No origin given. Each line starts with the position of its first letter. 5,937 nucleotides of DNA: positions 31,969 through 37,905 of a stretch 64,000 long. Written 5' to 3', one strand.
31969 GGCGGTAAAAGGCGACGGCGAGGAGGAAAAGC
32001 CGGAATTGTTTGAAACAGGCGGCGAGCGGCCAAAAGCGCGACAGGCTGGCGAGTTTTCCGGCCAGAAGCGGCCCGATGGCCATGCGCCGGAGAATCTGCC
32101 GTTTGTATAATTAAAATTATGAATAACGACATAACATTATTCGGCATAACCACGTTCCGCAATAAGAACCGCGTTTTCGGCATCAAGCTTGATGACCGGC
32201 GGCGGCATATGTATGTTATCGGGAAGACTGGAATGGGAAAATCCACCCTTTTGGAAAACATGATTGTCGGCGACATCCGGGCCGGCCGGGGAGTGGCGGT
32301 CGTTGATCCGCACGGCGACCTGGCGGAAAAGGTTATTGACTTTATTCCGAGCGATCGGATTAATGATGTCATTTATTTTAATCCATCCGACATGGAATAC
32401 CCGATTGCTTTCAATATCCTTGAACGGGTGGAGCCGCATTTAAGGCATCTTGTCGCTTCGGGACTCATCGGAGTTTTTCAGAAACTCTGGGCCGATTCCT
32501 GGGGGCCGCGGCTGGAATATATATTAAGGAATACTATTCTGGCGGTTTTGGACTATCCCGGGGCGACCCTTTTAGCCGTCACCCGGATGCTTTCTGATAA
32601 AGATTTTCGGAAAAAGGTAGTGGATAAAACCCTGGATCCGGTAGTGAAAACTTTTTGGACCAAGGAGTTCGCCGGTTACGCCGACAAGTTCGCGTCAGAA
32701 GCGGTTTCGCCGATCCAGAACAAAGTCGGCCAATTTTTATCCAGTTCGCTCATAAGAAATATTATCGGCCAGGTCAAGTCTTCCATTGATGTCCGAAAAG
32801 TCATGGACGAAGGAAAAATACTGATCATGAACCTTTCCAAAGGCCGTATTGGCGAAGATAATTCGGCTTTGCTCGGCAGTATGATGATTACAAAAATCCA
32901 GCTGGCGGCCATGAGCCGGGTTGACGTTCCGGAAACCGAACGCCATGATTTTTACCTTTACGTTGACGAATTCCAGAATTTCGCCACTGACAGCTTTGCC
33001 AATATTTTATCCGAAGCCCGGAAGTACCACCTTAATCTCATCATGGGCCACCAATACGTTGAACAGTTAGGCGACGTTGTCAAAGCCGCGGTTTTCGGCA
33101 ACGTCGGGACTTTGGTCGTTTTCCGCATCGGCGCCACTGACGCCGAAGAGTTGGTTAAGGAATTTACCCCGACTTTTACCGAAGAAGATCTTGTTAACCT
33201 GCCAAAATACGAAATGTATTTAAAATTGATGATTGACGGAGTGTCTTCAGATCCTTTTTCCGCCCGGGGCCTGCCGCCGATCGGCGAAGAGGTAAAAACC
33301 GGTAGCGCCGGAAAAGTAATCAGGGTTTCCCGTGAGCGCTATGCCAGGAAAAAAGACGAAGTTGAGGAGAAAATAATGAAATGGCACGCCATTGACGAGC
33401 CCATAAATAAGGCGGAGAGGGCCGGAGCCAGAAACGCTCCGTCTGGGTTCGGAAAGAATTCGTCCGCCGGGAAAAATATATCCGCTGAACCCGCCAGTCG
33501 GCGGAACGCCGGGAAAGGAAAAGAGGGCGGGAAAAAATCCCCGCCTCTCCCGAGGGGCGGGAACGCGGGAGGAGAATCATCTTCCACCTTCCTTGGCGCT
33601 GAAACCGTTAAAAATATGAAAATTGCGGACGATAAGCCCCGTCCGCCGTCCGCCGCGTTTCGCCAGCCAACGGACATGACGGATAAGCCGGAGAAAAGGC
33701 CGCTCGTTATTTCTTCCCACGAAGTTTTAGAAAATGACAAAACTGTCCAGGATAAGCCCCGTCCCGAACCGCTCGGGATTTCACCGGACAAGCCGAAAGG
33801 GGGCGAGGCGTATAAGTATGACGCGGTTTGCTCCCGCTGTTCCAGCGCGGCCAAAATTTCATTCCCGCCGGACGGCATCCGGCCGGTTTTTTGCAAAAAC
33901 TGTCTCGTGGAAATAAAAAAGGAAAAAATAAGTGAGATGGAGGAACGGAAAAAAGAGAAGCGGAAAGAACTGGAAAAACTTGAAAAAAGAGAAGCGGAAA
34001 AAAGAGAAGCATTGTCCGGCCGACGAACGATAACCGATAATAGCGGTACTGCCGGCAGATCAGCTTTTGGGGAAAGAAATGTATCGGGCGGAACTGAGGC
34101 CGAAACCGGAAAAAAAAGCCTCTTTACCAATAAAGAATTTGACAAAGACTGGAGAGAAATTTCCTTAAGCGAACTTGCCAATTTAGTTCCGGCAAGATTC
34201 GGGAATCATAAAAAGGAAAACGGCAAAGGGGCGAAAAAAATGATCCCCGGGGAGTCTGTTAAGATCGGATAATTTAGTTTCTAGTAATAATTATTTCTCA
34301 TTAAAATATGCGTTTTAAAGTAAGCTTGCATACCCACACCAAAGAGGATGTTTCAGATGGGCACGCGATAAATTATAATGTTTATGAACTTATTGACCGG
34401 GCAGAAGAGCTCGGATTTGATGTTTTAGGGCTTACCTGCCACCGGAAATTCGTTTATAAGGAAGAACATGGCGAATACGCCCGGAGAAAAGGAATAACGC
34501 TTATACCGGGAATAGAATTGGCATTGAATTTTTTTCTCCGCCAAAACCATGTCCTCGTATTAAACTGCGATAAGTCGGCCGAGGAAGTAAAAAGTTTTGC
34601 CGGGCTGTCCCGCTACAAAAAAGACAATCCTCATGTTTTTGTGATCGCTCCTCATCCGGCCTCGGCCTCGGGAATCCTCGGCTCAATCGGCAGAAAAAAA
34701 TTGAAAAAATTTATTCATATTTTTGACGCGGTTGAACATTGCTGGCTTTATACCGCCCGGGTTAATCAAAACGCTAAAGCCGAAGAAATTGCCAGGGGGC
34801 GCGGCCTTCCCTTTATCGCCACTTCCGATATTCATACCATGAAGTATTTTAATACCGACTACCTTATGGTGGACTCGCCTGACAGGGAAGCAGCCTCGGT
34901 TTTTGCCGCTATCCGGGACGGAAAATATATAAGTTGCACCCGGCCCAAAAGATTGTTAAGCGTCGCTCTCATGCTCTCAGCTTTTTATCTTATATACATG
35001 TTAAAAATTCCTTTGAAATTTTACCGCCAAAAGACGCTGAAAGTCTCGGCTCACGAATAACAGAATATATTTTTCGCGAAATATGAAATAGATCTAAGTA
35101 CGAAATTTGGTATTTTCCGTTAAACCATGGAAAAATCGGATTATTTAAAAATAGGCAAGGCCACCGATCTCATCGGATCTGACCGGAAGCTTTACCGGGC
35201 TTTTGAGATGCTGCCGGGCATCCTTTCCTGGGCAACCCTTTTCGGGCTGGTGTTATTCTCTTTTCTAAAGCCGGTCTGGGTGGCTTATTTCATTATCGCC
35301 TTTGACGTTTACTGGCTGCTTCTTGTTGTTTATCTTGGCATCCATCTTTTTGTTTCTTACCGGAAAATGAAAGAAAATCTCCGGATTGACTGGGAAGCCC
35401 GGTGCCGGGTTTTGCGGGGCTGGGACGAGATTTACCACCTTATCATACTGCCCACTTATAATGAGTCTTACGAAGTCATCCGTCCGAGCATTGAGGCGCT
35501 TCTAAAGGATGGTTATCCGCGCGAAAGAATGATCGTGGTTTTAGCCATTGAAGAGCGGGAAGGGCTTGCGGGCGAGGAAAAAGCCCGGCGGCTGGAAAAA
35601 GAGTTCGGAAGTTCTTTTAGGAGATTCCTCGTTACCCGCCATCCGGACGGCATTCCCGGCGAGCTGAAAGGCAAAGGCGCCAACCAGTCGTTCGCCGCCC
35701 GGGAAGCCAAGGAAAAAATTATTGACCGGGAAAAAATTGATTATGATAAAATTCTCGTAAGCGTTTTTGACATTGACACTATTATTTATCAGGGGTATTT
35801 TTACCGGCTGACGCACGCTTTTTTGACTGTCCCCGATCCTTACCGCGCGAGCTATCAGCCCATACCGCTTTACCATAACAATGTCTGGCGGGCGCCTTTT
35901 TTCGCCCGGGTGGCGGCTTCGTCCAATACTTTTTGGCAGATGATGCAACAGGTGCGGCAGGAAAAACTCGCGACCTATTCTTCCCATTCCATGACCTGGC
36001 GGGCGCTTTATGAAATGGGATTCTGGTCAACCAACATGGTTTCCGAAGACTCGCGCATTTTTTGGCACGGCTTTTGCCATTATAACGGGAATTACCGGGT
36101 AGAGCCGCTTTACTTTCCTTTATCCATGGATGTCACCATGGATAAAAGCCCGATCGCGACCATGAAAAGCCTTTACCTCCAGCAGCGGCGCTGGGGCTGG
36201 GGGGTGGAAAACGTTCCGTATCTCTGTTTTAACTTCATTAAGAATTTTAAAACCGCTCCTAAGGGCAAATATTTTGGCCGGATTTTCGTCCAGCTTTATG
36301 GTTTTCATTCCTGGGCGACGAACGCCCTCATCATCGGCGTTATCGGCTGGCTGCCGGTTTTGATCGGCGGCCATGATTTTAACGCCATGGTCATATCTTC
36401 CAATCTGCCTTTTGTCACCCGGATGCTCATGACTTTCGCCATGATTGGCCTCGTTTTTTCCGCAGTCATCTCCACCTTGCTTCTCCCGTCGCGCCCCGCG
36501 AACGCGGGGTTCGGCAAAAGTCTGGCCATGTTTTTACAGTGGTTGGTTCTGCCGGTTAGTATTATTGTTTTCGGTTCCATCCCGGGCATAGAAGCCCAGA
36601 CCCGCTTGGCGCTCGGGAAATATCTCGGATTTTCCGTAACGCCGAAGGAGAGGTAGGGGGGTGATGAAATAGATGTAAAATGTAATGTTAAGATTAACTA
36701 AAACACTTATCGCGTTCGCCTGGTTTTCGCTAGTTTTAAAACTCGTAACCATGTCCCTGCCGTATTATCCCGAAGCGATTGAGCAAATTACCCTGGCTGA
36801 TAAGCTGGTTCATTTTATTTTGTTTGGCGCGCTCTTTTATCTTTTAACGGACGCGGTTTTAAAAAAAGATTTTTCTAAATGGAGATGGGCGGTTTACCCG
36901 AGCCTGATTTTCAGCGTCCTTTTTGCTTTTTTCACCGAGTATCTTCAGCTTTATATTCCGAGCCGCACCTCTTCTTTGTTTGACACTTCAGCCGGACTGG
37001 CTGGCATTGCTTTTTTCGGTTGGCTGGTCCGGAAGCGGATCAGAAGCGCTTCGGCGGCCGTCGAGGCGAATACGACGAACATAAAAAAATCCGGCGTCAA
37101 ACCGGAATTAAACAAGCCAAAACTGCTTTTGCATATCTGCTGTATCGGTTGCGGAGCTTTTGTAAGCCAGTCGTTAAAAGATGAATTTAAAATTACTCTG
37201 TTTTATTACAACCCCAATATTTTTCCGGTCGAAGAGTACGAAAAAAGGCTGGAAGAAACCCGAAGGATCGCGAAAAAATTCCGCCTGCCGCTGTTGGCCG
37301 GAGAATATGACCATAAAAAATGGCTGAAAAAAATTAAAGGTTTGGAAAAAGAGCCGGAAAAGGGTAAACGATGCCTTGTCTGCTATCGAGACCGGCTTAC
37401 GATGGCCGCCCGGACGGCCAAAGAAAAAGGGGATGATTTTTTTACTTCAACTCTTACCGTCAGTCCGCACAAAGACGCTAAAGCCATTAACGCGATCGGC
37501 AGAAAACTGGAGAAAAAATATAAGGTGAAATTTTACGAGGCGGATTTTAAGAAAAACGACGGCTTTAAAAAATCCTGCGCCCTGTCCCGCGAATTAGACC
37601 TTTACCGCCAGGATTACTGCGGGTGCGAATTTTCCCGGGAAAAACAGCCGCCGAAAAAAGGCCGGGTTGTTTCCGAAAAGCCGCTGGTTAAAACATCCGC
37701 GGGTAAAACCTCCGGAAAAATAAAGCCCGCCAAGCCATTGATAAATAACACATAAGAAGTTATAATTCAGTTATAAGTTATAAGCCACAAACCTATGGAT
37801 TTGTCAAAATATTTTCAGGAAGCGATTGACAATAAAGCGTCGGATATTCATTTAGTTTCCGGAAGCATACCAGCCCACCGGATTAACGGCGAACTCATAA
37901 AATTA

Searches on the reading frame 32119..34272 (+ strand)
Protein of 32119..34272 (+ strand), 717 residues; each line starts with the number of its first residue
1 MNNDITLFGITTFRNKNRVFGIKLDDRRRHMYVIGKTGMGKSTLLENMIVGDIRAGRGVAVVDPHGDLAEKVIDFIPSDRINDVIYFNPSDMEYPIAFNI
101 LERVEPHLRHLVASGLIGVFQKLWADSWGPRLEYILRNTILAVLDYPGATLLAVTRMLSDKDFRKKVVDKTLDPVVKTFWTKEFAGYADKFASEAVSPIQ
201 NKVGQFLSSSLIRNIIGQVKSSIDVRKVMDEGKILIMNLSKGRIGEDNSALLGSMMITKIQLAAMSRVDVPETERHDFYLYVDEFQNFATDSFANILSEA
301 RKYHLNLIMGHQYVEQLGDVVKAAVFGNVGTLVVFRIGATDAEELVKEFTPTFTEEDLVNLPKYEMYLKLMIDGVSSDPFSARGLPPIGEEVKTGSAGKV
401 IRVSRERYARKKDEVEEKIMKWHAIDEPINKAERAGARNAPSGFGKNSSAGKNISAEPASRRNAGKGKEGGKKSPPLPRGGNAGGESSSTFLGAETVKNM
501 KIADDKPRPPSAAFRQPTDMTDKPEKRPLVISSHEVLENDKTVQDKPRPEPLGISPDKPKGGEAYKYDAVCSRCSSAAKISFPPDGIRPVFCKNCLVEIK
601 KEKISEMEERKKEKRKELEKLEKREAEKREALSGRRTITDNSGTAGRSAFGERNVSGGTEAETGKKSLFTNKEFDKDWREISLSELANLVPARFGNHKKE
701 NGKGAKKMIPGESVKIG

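Call 54: search_protein_families(library=pfam, proteins=[window:32119-34272:+], max_evalue=0.0001)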
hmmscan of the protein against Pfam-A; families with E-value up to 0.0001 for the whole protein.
window:32119-34272:+ (717 aa): 3 families
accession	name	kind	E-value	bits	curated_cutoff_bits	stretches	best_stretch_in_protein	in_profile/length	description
PF10412.15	TrwB_AAD_bind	-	1.9e-10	40.6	20.5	1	25-341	12-314/387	Type IV secretion-system coupling protein DNA-binding domain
PF23477.1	zf_Tbcl_2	-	8.3e-09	35.4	27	1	567-596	4-33/37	Probable treble clef zinc finger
PF01935.23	DUF87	-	2.4e-06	28.2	23.2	1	28-241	23-203/220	Helicase HerA, central domain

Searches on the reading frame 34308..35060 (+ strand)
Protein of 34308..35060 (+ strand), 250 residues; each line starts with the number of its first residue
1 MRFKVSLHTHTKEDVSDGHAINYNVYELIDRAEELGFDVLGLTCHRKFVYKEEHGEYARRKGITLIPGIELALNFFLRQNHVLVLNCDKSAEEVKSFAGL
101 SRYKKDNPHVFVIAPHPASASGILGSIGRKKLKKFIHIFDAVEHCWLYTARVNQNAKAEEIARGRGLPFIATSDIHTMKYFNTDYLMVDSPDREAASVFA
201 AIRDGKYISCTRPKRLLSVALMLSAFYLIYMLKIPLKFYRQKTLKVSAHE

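Call 54: search_protein_families(library=pfam, proteins=[window:34308-35060:+], max_evalue=0.0001)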
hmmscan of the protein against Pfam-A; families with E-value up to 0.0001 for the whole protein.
window:34308-35060:+ (250 aa): 2 families
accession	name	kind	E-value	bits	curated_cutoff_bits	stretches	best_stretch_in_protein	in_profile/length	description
PF02811.25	PHP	-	1e-07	32.9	26.4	1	7-101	2-92/164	PHP domain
PF13263.12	PHP_C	-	1.2e-05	25.2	21.3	1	154-206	3-55/56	PHP-associated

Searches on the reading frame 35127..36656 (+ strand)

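Call 54: search_protein_families(library=pfam, proteins=[window:35127-36656:+], max_evalue=0.0001)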
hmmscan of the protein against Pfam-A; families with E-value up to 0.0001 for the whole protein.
window:35127-36656:+ (509 aa): 1 family
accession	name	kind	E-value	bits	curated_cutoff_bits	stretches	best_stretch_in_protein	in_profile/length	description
PF13632.12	Glyco_trans_2_3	-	2.9e-05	24.4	27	1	213-452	4-193/198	Glycosyl transferase family group 2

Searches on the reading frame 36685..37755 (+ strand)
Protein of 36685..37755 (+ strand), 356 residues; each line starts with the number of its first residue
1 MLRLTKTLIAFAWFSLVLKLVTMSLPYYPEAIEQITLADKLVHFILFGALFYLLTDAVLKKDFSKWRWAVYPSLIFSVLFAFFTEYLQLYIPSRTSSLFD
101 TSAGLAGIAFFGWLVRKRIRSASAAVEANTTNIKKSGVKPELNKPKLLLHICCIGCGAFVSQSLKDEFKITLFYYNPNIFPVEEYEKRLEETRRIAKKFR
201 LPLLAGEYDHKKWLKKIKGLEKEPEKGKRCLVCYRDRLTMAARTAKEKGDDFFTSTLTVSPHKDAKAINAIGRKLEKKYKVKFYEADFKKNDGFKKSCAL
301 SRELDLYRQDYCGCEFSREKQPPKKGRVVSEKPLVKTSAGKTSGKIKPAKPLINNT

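Call 54: search_protein_families(library=pfam, proteins=[window:36685-37755:+], max_evalue=0.0001)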
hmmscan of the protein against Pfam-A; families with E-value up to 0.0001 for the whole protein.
window:36685-37755:+ (356 aa): 2 families
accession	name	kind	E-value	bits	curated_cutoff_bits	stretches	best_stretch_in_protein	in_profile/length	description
PF02677.20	QueH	-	2.1e-66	223.8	23.5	1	147-319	1-174/175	Epoxyqueuosine reductase QueH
PF04892.17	VanZ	-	7e-08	33.6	30.1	1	9-110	37-117/126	VanZ like family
